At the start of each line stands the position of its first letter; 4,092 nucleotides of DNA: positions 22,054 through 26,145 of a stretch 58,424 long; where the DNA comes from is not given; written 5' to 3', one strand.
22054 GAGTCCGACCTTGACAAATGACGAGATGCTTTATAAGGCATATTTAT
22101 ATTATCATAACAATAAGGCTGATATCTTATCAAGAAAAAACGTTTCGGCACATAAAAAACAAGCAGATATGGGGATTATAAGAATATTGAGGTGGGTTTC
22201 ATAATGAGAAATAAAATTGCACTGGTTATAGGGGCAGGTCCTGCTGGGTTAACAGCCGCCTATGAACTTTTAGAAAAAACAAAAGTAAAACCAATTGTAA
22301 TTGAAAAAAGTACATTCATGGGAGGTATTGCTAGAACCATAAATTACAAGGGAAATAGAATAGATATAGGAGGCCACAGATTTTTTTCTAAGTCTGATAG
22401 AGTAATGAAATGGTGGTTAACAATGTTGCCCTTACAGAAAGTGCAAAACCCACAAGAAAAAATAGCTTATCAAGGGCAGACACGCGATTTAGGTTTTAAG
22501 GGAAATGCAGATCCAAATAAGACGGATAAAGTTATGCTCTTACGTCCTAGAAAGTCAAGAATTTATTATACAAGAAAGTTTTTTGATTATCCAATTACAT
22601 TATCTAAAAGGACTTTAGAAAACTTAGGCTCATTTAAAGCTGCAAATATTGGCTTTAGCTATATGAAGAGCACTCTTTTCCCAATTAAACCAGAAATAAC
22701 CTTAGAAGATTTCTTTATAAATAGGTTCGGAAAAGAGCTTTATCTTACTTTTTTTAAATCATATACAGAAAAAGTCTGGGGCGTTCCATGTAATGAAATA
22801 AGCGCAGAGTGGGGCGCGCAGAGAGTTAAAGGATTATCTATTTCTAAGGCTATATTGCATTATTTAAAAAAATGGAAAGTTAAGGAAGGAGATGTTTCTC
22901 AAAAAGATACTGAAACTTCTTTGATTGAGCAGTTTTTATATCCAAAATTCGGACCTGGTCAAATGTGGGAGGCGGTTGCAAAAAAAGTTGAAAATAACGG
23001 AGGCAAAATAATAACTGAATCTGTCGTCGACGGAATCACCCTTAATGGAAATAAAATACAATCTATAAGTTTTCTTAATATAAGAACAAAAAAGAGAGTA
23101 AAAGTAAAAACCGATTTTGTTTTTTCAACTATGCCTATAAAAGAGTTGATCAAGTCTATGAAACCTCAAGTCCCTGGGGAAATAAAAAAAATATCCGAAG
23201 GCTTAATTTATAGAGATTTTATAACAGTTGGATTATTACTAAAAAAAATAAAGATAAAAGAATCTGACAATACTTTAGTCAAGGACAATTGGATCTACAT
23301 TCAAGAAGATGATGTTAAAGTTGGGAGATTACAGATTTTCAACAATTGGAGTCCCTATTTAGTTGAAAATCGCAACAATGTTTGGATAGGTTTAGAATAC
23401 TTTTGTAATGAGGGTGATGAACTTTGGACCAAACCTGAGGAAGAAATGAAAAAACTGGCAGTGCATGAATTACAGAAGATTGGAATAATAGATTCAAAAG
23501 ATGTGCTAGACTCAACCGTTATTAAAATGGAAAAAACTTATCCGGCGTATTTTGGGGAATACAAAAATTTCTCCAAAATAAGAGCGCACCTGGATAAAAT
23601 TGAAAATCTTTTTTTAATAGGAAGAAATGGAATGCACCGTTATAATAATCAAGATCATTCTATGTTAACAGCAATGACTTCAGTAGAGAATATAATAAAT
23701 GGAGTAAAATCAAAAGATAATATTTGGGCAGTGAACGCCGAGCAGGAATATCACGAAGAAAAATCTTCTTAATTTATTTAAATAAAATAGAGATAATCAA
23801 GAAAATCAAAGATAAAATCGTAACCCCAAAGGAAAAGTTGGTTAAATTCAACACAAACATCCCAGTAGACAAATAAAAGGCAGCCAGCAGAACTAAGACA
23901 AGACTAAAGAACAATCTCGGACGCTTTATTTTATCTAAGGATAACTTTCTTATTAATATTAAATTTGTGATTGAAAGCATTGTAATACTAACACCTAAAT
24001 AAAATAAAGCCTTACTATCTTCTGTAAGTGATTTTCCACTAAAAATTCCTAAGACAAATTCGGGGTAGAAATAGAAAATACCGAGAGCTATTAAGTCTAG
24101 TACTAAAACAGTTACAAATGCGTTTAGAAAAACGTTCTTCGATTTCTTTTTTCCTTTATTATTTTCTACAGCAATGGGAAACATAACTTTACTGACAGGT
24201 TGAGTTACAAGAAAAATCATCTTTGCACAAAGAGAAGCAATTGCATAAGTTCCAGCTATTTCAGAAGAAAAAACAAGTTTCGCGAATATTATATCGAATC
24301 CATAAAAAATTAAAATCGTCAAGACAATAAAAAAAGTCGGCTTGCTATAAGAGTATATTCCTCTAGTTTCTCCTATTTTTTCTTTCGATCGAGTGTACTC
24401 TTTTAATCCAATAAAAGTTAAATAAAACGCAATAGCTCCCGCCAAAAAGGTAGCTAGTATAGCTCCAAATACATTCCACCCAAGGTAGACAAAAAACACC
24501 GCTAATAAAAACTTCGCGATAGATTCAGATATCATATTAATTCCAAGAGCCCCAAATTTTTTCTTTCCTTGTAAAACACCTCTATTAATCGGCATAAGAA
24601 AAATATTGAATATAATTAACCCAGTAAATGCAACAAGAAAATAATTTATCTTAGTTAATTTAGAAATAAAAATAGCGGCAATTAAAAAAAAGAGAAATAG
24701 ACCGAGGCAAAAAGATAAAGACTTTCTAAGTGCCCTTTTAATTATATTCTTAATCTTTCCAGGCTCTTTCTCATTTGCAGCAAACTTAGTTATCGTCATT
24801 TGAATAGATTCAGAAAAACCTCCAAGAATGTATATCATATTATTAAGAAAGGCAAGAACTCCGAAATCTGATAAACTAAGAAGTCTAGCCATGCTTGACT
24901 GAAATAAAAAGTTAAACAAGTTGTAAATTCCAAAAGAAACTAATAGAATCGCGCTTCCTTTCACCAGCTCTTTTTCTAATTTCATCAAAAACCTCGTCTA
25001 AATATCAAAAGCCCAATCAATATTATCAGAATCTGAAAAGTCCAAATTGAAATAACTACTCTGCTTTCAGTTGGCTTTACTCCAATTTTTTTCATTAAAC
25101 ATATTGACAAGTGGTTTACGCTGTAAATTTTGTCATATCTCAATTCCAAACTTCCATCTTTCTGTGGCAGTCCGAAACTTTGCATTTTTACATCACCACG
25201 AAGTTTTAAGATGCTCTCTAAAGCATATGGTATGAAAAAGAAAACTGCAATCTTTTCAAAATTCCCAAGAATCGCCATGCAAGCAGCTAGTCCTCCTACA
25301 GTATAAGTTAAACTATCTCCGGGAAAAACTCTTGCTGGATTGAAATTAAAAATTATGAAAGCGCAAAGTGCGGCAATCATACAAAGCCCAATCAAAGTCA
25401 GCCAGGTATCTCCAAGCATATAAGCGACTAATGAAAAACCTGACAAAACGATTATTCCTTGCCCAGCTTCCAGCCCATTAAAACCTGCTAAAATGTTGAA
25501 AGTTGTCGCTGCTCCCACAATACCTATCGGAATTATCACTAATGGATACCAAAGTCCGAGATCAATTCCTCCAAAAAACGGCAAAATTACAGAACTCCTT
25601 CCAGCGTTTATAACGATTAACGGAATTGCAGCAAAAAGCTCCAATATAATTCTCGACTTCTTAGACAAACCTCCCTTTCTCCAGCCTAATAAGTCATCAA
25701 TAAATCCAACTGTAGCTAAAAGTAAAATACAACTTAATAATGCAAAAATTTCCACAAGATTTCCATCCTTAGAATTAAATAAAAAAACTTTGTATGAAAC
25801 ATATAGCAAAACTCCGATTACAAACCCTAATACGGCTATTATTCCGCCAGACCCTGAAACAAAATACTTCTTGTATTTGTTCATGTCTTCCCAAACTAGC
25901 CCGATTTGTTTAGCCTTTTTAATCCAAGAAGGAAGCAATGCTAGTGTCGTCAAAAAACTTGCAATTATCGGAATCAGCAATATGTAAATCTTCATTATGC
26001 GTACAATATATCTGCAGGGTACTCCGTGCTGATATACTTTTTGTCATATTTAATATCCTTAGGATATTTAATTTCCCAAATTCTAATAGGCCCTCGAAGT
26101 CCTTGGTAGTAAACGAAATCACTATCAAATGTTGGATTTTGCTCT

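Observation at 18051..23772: Tight five-gene lipid-linked-sugar module: polyprenyl-P GT2 divergent from GT-C + GtrA + SDR + flavoprotein (DprE1/E2-AftA-like logic in an archaeon)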

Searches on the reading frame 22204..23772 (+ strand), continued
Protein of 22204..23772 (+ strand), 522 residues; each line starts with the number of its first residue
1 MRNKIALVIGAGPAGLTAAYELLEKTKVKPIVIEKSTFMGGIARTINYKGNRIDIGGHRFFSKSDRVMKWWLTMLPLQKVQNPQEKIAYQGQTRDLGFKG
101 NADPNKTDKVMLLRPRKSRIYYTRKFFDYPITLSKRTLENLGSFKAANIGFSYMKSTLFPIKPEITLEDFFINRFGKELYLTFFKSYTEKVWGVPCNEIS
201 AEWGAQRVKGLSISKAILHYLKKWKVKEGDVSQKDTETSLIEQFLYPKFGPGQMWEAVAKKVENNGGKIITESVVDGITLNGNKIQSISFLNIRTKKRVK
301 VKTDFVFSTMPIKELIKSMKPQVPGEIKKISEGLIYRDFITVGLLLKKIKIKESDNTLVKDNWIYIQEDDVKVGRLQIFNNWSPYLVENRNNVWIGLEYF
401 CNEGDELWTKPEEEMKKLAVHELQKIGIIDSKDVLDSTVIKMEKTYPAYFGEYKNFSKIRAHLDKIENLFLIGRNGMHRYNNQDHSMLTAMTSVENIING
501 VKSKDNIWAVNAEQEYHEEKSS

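Call 104: get_annotated_region(hit=H14, flank=6000)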
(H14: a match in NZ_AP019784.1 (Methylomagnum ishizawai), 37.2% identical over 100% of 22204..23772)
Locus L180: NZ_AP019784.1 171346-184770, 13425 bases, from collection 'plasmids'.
description: Methylomagnum ishizawai strain RS11D-Pr plasmid pRS11DPr1, complete sequence
organism: Methylomagnum ishizawai (NCBI taxid 1760988)
taxonomy: Bacteria; Pseudomonadota; Gammaproteobacteria; Methylococcales; Methylococcaceae; Methylomagnum; Methylomagnum ishizawai
host: -; source: -; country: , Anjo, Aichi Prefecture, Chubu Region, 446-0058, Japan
typing (MOB-suite, as given by PLSDB): non-mobilizable
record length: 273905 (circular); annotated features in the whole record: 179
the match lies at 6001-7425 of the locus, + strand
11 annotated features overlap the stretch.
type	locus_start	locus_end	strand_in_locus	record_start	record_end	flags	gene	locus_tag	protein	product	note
CDS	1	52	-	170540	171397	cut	-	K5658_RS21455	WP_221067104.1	1-deoxy-D-xylulose-5-phosphate synthase N-terminal domain-containing protein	GO:0016114 - terpenoid biosynthetic process [Evidence IEA]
CDS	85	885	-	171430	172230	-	-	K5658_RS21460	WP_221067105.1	glycosyltransferase family protein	-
CDS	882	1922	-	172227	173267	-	-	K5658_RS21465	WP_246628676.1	hypothetical protein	-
CDS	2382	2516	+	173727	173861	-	-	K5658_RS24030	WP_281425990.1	hypothetical protein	-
CDS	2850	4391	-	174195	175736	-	-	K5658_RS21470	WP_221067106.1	glycosyltransferase family 39 protein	-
CDS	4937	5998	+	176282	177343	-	-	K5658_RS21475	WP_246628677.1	glycosyltransferase family 2 protein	-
CDS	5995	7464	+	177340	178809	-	-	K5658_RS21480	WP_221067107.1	NAD(P)/FAD-dependent oxidoreductase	-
CDS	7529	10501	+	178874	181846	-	-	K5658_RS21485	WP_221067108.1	glycosyltransferase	-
CDS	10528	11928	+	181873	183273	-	-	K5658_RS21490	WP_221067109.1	glycosyltransferase family 4 protein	-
CDS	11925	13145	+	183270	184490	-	-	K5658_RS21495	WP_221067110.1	glycosyltransferase family 4 protein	-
CDS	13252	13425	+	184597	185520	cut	-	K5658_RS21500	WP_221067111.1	NAD(P)-dependent oxidoreductase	-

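Call 105: get_annotated_region(hit=H10, flank=6000)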
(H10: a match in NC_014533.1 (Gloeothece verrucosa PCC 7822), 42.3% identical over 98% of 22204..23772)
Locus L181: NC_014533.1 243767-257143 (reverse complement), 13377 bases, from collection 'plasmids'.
description: Gloeothece verrucosa PCC 7822 plasmid Cy782201, complete sequence
organism: Gloeothece verrucosa PCC 7822 (NCBI taxid 497965)
taxonomy: Bacteria; Cyanobacteriota; Cyanophyceae; Chroococcales; Aphanothecaceae; Gloeothece; Gloeothece verrucosa; Gloeothece verrucosa PCC 7822
host: -; source: fresh water in rice field; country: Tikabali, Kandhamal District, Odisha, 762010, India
typing (MOB-suite, as given by PLSDB): non-mobilizable; mating-pair formation MPF_T
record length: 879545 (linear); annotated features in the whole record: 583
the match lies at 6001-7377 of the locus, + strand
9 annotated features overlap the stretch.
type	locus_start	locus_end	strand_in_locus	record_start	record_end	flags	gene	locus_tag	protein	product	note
CDS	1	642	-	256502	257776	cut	-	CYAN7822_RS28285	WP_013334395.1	glycosyltransferase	-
CDS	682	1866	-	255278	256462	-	-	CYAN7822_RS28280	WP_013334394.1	glycosyltransferase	-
CDS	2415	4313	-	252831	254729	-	-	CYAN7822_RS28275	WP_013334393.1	cadherin-like domain-containing protein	-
CDS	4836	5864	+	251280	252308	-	-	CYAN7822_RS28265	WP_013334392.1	glycosyltransferase family A protein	-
CDS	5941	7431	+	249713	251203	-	-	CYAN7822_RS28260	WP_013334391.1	NAD(P)/FAD-dependent oxidoreductase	-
CDS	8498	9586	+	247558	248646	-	-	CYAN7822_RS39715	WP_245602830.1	glycosyltransferase family A protein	-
CDS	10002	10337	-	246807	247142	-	-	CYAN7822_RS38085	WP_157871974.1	hypothetical protein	-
CDS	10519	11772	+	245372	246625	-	-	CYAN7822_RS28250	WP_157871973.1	hypothetical protein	-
CDS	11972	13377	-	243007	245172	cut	-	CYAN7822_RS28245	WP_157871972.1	multicopper oxidase domain-containing protein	-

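Call 107: search_protein_representatives(protein=window:22204-23772:+)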
Query: 522 residues. Proteins with E-value up to 0.001 (for the whole library): 9290; up to 1e-10: 5506; up to 1e-30: 1569. The best 150 are listed.
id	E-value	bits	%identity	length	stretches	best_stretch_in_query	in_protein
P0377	4.1e-207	705.3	59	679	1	2-521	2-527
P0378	8.7e-206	700.9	58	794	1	4-520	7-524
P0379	4.1e-195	665.7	57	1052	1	4-521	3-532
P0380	2.7e-172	590.4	53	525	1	2-520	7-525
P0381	4.3e-171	586.5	52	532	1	5-520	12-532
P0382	6.1e-171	586.0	54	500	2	104-519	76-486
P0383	8.2e-171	585.6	52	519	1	4-520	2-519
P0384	6.4e-169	579.3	51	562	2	102-521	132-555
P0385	1.1e-166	571.9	51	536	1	7-520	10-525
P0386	2.6e-162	557.5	52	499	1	1-520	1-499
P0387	5.4e-160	549.9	55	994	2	107-521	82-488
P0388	7.6e-159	546.1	59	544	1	107-520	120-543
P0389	1.2e-157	542.2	47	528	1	1-520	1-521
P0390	1.8e-156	538.3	55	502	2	102-520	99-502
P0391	1.4e-155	535.3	48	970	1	6-520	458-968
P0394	1.3e-152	525.5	50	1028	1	6-520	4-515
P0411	1.2e-140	486.0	46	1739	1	6-519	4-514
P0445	5.9e-117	407.9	42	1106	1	6-521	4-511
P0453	7.4e-115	401.0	47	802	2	112-520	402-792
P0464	3.2e-110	385.7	41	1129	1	5-511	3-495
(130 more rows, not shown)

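Call 109: search_protein_families(library=pfam, proteins=[P0379, P0394, P0411, P0445, P0391, P0378, P0377, P0464, P0453], max_evalue=0.00001)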
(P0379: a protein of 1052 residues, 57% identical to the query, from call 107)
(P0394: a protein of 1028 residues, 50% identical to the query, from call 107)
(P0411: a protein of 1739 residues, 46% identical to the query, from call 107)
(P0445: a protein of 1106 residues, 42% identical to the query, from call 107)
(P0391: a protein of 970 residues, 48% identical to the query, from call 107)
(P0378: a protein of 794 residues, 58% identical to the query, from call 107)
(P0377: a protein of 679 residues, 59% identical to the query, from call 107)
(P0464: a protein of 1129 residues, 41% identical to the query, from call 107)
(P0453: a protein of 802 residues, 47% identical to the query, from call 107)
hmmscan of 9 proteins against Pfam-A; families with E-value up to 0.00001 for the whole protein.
P0379 (1052 aa): 2 families
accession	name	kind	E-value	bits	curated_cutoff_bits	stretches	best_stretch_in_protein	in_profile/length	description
PF13450.12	NAD_binding_8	-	2.6e-11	44.1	21.9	1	7-70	1-65/68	NAD(P)-binding Rossmann-like domain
PF01593.30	Amino_oxidase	-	1.1e-09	38.5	19.8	1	13-437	2-364/443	Flavin containing amine oxidoreductase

P0394 (1028 aa): 3 families
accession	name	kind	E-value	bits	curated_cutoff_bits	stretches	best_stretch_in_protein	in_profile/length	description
PF01593.30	Amino_oxidase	-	4.3e-13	49.8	19.8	1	12-430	2-373/443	Flavin containing amine oxidoreductase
PF13450.12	NAD_binding_8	-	1.7e-12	47.9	21.9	1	6-72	1-67/68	NAD(P)-binding Rossmann-like domain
PF01266.30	DAO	-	4.6e-09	36.7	27.9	0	3-42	1-39/353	FAD dependent oxidoreductase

P0411 (1739 aa): 5 families
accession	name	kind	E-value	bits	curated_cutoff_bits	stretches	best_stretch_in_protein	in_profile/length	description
PF13450.12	NAD_binding_8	-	1.1e-12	48.5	21.9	1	6-71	1-66/68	NAD(P)-binding Rossmann-like domain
PF01593.30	Amino_oxidase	-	7.8e-09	35.8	19.8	1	12-335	2-292/443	Flavin containing amine oxidoreductase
PF01266.30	DAO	-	1.1e-07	32.2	27.9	0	3-39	1-35/353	FAD dependent oxidoreductase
PF07992.20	Pyr_redox_2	-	4.4e-06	26.8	26.1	0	2-38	1-36/291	Pyridine nucleotide-disulphide oxidoreductase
PF01946.23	Thi4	-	5.6e-06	26.2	26.2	0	3-40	19-55/235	Thi4 family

P0445 (1106 aa): 3 families
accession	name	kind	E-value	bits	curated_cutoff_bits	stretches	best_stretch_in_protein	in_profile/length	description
PF01593.30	Amino_oxidase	-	7.1e-20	72.1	19.8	1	12-424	2-373/443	Flavin containing amine oxidoreductase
PF13450.12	NAD_binding_8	-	2.4e-13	50.6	21.9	1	6-72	1-67/68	NAD(P)-binding Rossmann-like domain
PF01266.30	DAO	-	1e-07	32.3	27.9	0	4-39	2-35/353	FAD dependent oxidoreductase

P0391 (970 aa): 6 families
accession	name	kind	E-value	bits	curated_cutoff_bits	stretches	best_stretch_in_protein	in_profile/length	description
PF13692.12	Glyco_trans_1_4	-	4e-20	73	27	1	231-373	3-142/142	Glycosyl transferases group 1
PF00534.26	Glycos_transf_1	-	2.2e-19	70.1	26.4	1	219-387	5-172/172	Glycosyl transferases group 1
PF13439.12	Glyco_transf_4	-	1e-11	45.6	28.5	1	63-207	37-168/170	Glycosyltransferase Family 4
PF13450.12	NAD_binding_8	-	1.2e-10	41.9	21.9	1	460-522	1-64/68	NAD(P)-binding Rossmann-like domain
PF01593.30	Amino_oxidase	-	1.7e-10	41.2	19.8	1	466-874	2-364/443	Flavin containing amine oxidoreductase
PF13524.12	Glyco_trans_1_2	-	2.4e-09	37.7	25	1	289-401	32-142/144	Glycosyl transferase-like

P0378 (794 aa): 8 families
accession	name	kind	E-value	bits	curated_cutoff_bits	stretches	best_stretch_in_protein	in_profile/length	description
PF13489.12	Methyltransf_23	-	2.7e-19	69.9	27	1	590-726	20-162/164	Methyltransferase domain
PF13450.12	NAD_binding_8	-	9.8e-14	51.8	21.9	1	11-74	1-65/68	NAD(P)-binding Rossmann-like domain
PF01593.30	Amino_oxidase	-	1e-13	51.8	19.8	1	17-477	2-417/443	Flavin containing amine oxidoreductase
PF08242.18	Methyltransf_12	-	2.3e-12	47.9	30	1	598-687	2-98/98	Methyltransferase domain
PF13847.12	Methyltransf_31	-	4.6e-10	39.8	27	1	593-693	4-113/145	Methyltransferase domain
PF08241.18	Methyltransf_11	-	4.7e-10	40.4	21.2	1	598-689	2-95/95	Methyltransferase domain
PF13649.12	Methyltransf_25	-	2e-09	38.4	27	1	596-685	1-97/97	Methyltransferase domain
PF01266.30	DAO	-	1.2e-06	28.7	27.9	0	9-44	2-37/353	FAD dependent oxidoreductase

P0377 (679 aa): 3 families
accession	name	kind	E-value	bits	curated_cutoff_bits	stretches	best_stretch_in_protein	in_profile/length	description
PF04138.20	GtrA_DPMS_TM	-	1.5e-18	67.6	26.1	1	555-668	2-117/117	GtrA/DPMS, transmembrane domain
PF01593.30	Amino_oxidase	-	8.6e-14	52.1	19.8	1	14-453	2-386/443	Flavin containing amine oxidoreductase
PF13450.12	NAD_binding_8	-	1.4e-12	48.1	21.9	1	8-71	1-65/68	NAD(P)-binding Rossmann-like domain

P0464 (1129 aa): 3 families
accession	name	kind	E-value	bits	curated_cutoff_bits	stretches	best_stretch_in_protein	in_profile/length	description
PF13450.12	NAD_binding_8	-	1.2e-13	51.5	21.9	1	6-72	1-67/68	NAD(P)-binding Rossmann-like domain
PF01593.30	Amino_oxidase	-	1.1e-11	45.2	19.8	1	12-292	2-258/443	Flavin containing amine oxidoreductase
PF01266.30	DAO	-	1.4e-08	35.1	27.9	0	3-42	1-39/353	FAD dependent oxidoreductase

P0453 (802 aa): 7 families
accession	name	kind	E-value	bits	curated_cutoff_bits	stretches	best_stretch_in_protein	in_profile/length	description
PF01370.27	Epimerase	-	3.2e-55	187.6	20.9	1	3-231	1-230/240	NAD dependent epimerase/dehydratase family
PF16363.11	GDP_Man_Dehyd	-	6.4e-52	177.5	27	1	4-302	1-332/332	GDP-mannose 4,6 dehydratase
PF01593.30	Amino_oxidase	-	5.9e-21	75.7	19.8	1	335-698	2-362/443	Flavin containing amine oxidoreductase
PF13450.12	NAD_binding_8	-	1.6e-14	54.4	21.9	1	329-395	1-67/68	NAD(P)-binding Rossmann-like domain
PF04321.23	RmlD_sub_bind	-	1.7e-08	34.3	27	1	1-282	1-257/287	RmlD substrate binding domain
PF01073.25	3Beta_HSD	-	2.7e-07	30.3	22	1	4-224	1-227/280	3-beta hydroxysteroid dehydrogenase/isomerase family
PF02719.21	Polysacc_synt_2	-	1.3e-06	28.3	20.2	0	3-261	1-251/293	Polysaccharide biosynthesis protein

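Call 110: list_cluster_members(proteins=[P0377, P0453, P0391, P0379, P0394])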
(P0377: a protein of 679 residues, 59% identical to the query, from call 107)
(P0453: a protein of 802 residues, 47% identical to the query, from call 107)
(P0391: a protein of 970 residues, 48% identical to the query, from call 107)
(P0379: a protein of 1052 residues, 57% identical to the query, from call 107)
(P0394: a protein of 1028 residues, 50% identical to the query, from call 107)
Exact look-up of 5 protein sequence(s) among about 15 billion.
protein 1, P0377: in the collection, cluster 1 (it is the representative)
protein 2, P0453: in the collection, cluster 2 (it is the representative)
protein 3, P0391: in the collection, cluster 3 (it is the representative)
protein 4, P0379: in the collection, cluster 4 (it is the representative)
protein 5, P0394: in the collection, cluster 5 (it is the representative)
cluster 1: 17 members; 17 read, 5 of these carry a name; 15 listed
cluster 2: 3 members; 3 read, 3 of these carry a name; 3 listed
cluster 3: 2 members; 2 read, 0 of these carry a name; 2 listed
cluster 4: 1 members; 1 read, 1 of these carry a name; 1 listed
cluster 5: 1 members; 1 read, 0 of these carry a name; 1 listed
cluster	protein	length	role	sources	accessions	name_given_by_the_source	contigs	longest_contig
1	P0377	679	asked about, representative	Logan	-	-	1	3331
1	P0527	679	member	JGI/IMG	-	protoporphyrinogen oxidase/putative flippase GtrA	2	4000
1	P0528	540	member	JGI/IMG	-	protoporphyrinogen oxidase/putative flippase GtrA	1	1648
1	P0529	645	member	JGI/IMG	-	protoporphyrinogen oxidase/putative flippase GtrA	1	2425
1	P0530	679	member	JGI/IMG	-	protoporphyrinogen oxidase/putative flippase GtrA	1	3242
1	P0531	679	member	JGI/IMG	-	protoporphyrinogen oxidase/putative flippase GtrA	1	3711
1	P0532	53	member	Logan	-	-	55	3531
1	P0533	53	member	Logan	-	-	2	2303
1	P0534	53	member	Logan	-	-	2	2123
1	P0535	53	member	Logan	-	-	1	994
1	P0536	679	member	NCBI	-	-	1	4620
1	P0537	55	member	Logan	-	-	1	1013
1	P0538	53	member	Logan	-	-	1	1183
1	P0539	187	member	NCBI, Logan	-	-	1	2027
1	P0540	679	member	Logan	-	-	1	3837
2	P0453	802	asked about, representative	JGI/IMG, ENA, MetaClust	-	\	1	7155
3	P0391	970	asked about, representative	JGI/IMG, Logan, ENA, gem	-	-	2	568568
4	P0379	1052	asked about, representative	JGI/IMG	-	protoporphyrinogen oxidase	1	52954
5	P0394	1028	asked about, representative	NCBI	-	-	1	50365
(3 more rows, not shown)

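Call 115: search_protein_families(library=ncbifam, proteins=[P0453], max_evalue=1e-20)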
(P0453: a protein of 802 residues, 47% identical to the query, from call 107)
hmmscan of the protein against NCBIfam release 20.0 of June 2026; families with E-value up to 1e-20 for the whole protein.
P0453 (802 aa): 16 families
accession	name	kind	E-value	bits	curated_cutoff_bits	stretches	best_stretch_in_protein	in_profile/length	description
NF005548.0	PRK07208.1-4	equivalog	1.6e-205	683.3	389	1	325-797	4-476/488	hypothetical protein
NF005545.0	PRK07208.1-1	equivalog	1.1e-181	604.6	451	1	323-797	6-488/504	hypothetical protein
NF005546.0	PRK07208.1-2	equivalog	4.8e-151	503.9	418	2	401-791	111-524/527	hypothetical protein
NF005547.0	PRK07208.1-3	equivalog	2.8e-114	382.4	380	1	324-791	4-460/465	hypothetical protein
NF005549.0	PRK07208.1-5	equivalog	2.9e-107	359.3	587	1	401-791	112-533/534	hypothetical protein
TIGR01181.1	dTDP_gluc_dehyt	equivalog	4.5e-44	150.8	365.1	1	2-310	1-315/321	dTDP-glucose 4,6-dehydratase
TIGR04180.1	EDH_00030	hypoth_equivalog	1.1e-30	106.7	475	1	3-264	1-263/297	NAD-dependent 4,6-dehydratase LegB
NF008872.0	PRK11908.1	equivalog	5.3e-30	104.6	294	1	1-309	2-338/349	bifunctional UDP-4-keto-pentose/UDP-xylose synthase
NF005560.0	PRK07233.1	equivalog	9.9e-30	103.7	252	1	327-766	3-418/435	hypothetical protein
NF007490.0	PRK10084.1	subfamily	7.8e-29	100.8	649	1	1-309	1-337/361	dTDP-glucose 4,6-dehydratase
TIGR01179.1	galE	equivalog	1.5e-28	99.6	262.3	1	2-310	1-329/332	UDP-glucose 4-epimerase GalE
NF007582.0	PRK10217.1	equivalog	1.2e-26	93.6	698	1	2-308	3-333/355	dTDP-glucose 4,6-dehydratase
NF005998.1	PRK08125.1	equivalog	4.4e-25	88.1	777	1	2-261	317-589/649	bifunctional UDP-4-amino-4-deoxy-L-arabinose formyltransferase/UDP-glucuronic acid oxidase ArnA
NF047922.1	GDPFucSynFcl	equivalog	6.3e-22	78.4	500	1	96-308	85-303/308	GDP-L-fucose synthase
NF011728.1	PRK15181.1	equivalog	7.3e-22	77.8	760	1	3-225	18-248/348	Vi polysaccharide biosynthesis UDP-N-acetylglucosaminuronic acid C-4 epimerase TviC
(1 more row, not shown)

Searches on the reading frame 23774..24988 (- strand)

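Call 3: search_protein_families(library=pfam, proteins=[window:23774-24988:-], max_evalue=0.01)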
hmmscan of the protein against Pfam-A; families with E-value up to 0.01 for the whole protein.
window:23774-24988:- (404 aa): 2 families
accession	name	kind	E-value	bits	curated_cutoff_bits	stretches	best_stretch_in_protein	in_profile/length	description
PF01943.22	Polysacc_synt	-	1.4e-15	57.9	28.2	1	8-274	1-271/274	Polysaccharide biosynthesis protein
PF13440.11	Polysacc_synt_3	-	4.3e-13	49.6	23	1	33-316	2-284/293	Polysaccharide biosynthesis protein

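Call 5: search_protein_families(library=ncbifam, proteins=[window:23774-24988:-], max_evalue=0.001)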
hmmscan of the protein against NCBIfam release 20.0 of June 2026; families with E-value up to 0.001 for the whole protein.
window:23774-24988:- (404 aa): 0 families

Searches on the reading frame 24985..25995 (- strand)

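Call 3: search_protein_families(library=pfam, proteins=[window:24985-25995:-], max_evalue=0.01)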
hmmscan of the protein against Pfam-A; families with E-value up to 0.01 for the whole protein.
window:24985-25995:- (336 aa): 1 family
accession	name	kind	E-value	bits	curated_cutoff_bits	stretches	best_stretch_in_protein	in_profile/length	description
PF00953.26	Glycos_transf_4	-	6.6e-32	111.1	27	1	84-244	2-159/160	Glycosyl transferase family 4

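Call 5: search_protein_families(library=ncbifam, proteins=[window:24985-25995:-], max_evalue=0.001)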
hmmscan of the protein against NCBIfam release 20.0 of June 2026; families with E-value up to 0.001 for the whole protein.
window:24985-25995:- (336 aa): 3 families
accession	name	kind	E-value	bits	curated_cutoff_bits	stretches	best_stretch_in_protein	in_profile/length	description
TIGR00445.1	mraY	equivalog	2.3e-10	40.5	192.05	1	42-330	31-316/321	phospho-N-acetylmuramoyl-pentapeptide-transferase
NF053644.1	MraY_archaea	equivalog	7.6e-10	38.6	450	1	111-252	149-283/340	pseudomurein biosynthesis MraY family phospho-N-acetylmuramoyl-pentapeptide-transferase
TIGR02380.1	ECA_wecA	exception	1.3e-09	37.7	326.05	1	10-229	4-214/346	UDP-N-acetylglucosamine--undecaprenyl-phosphate N-acetylglucosaminephosphotransferase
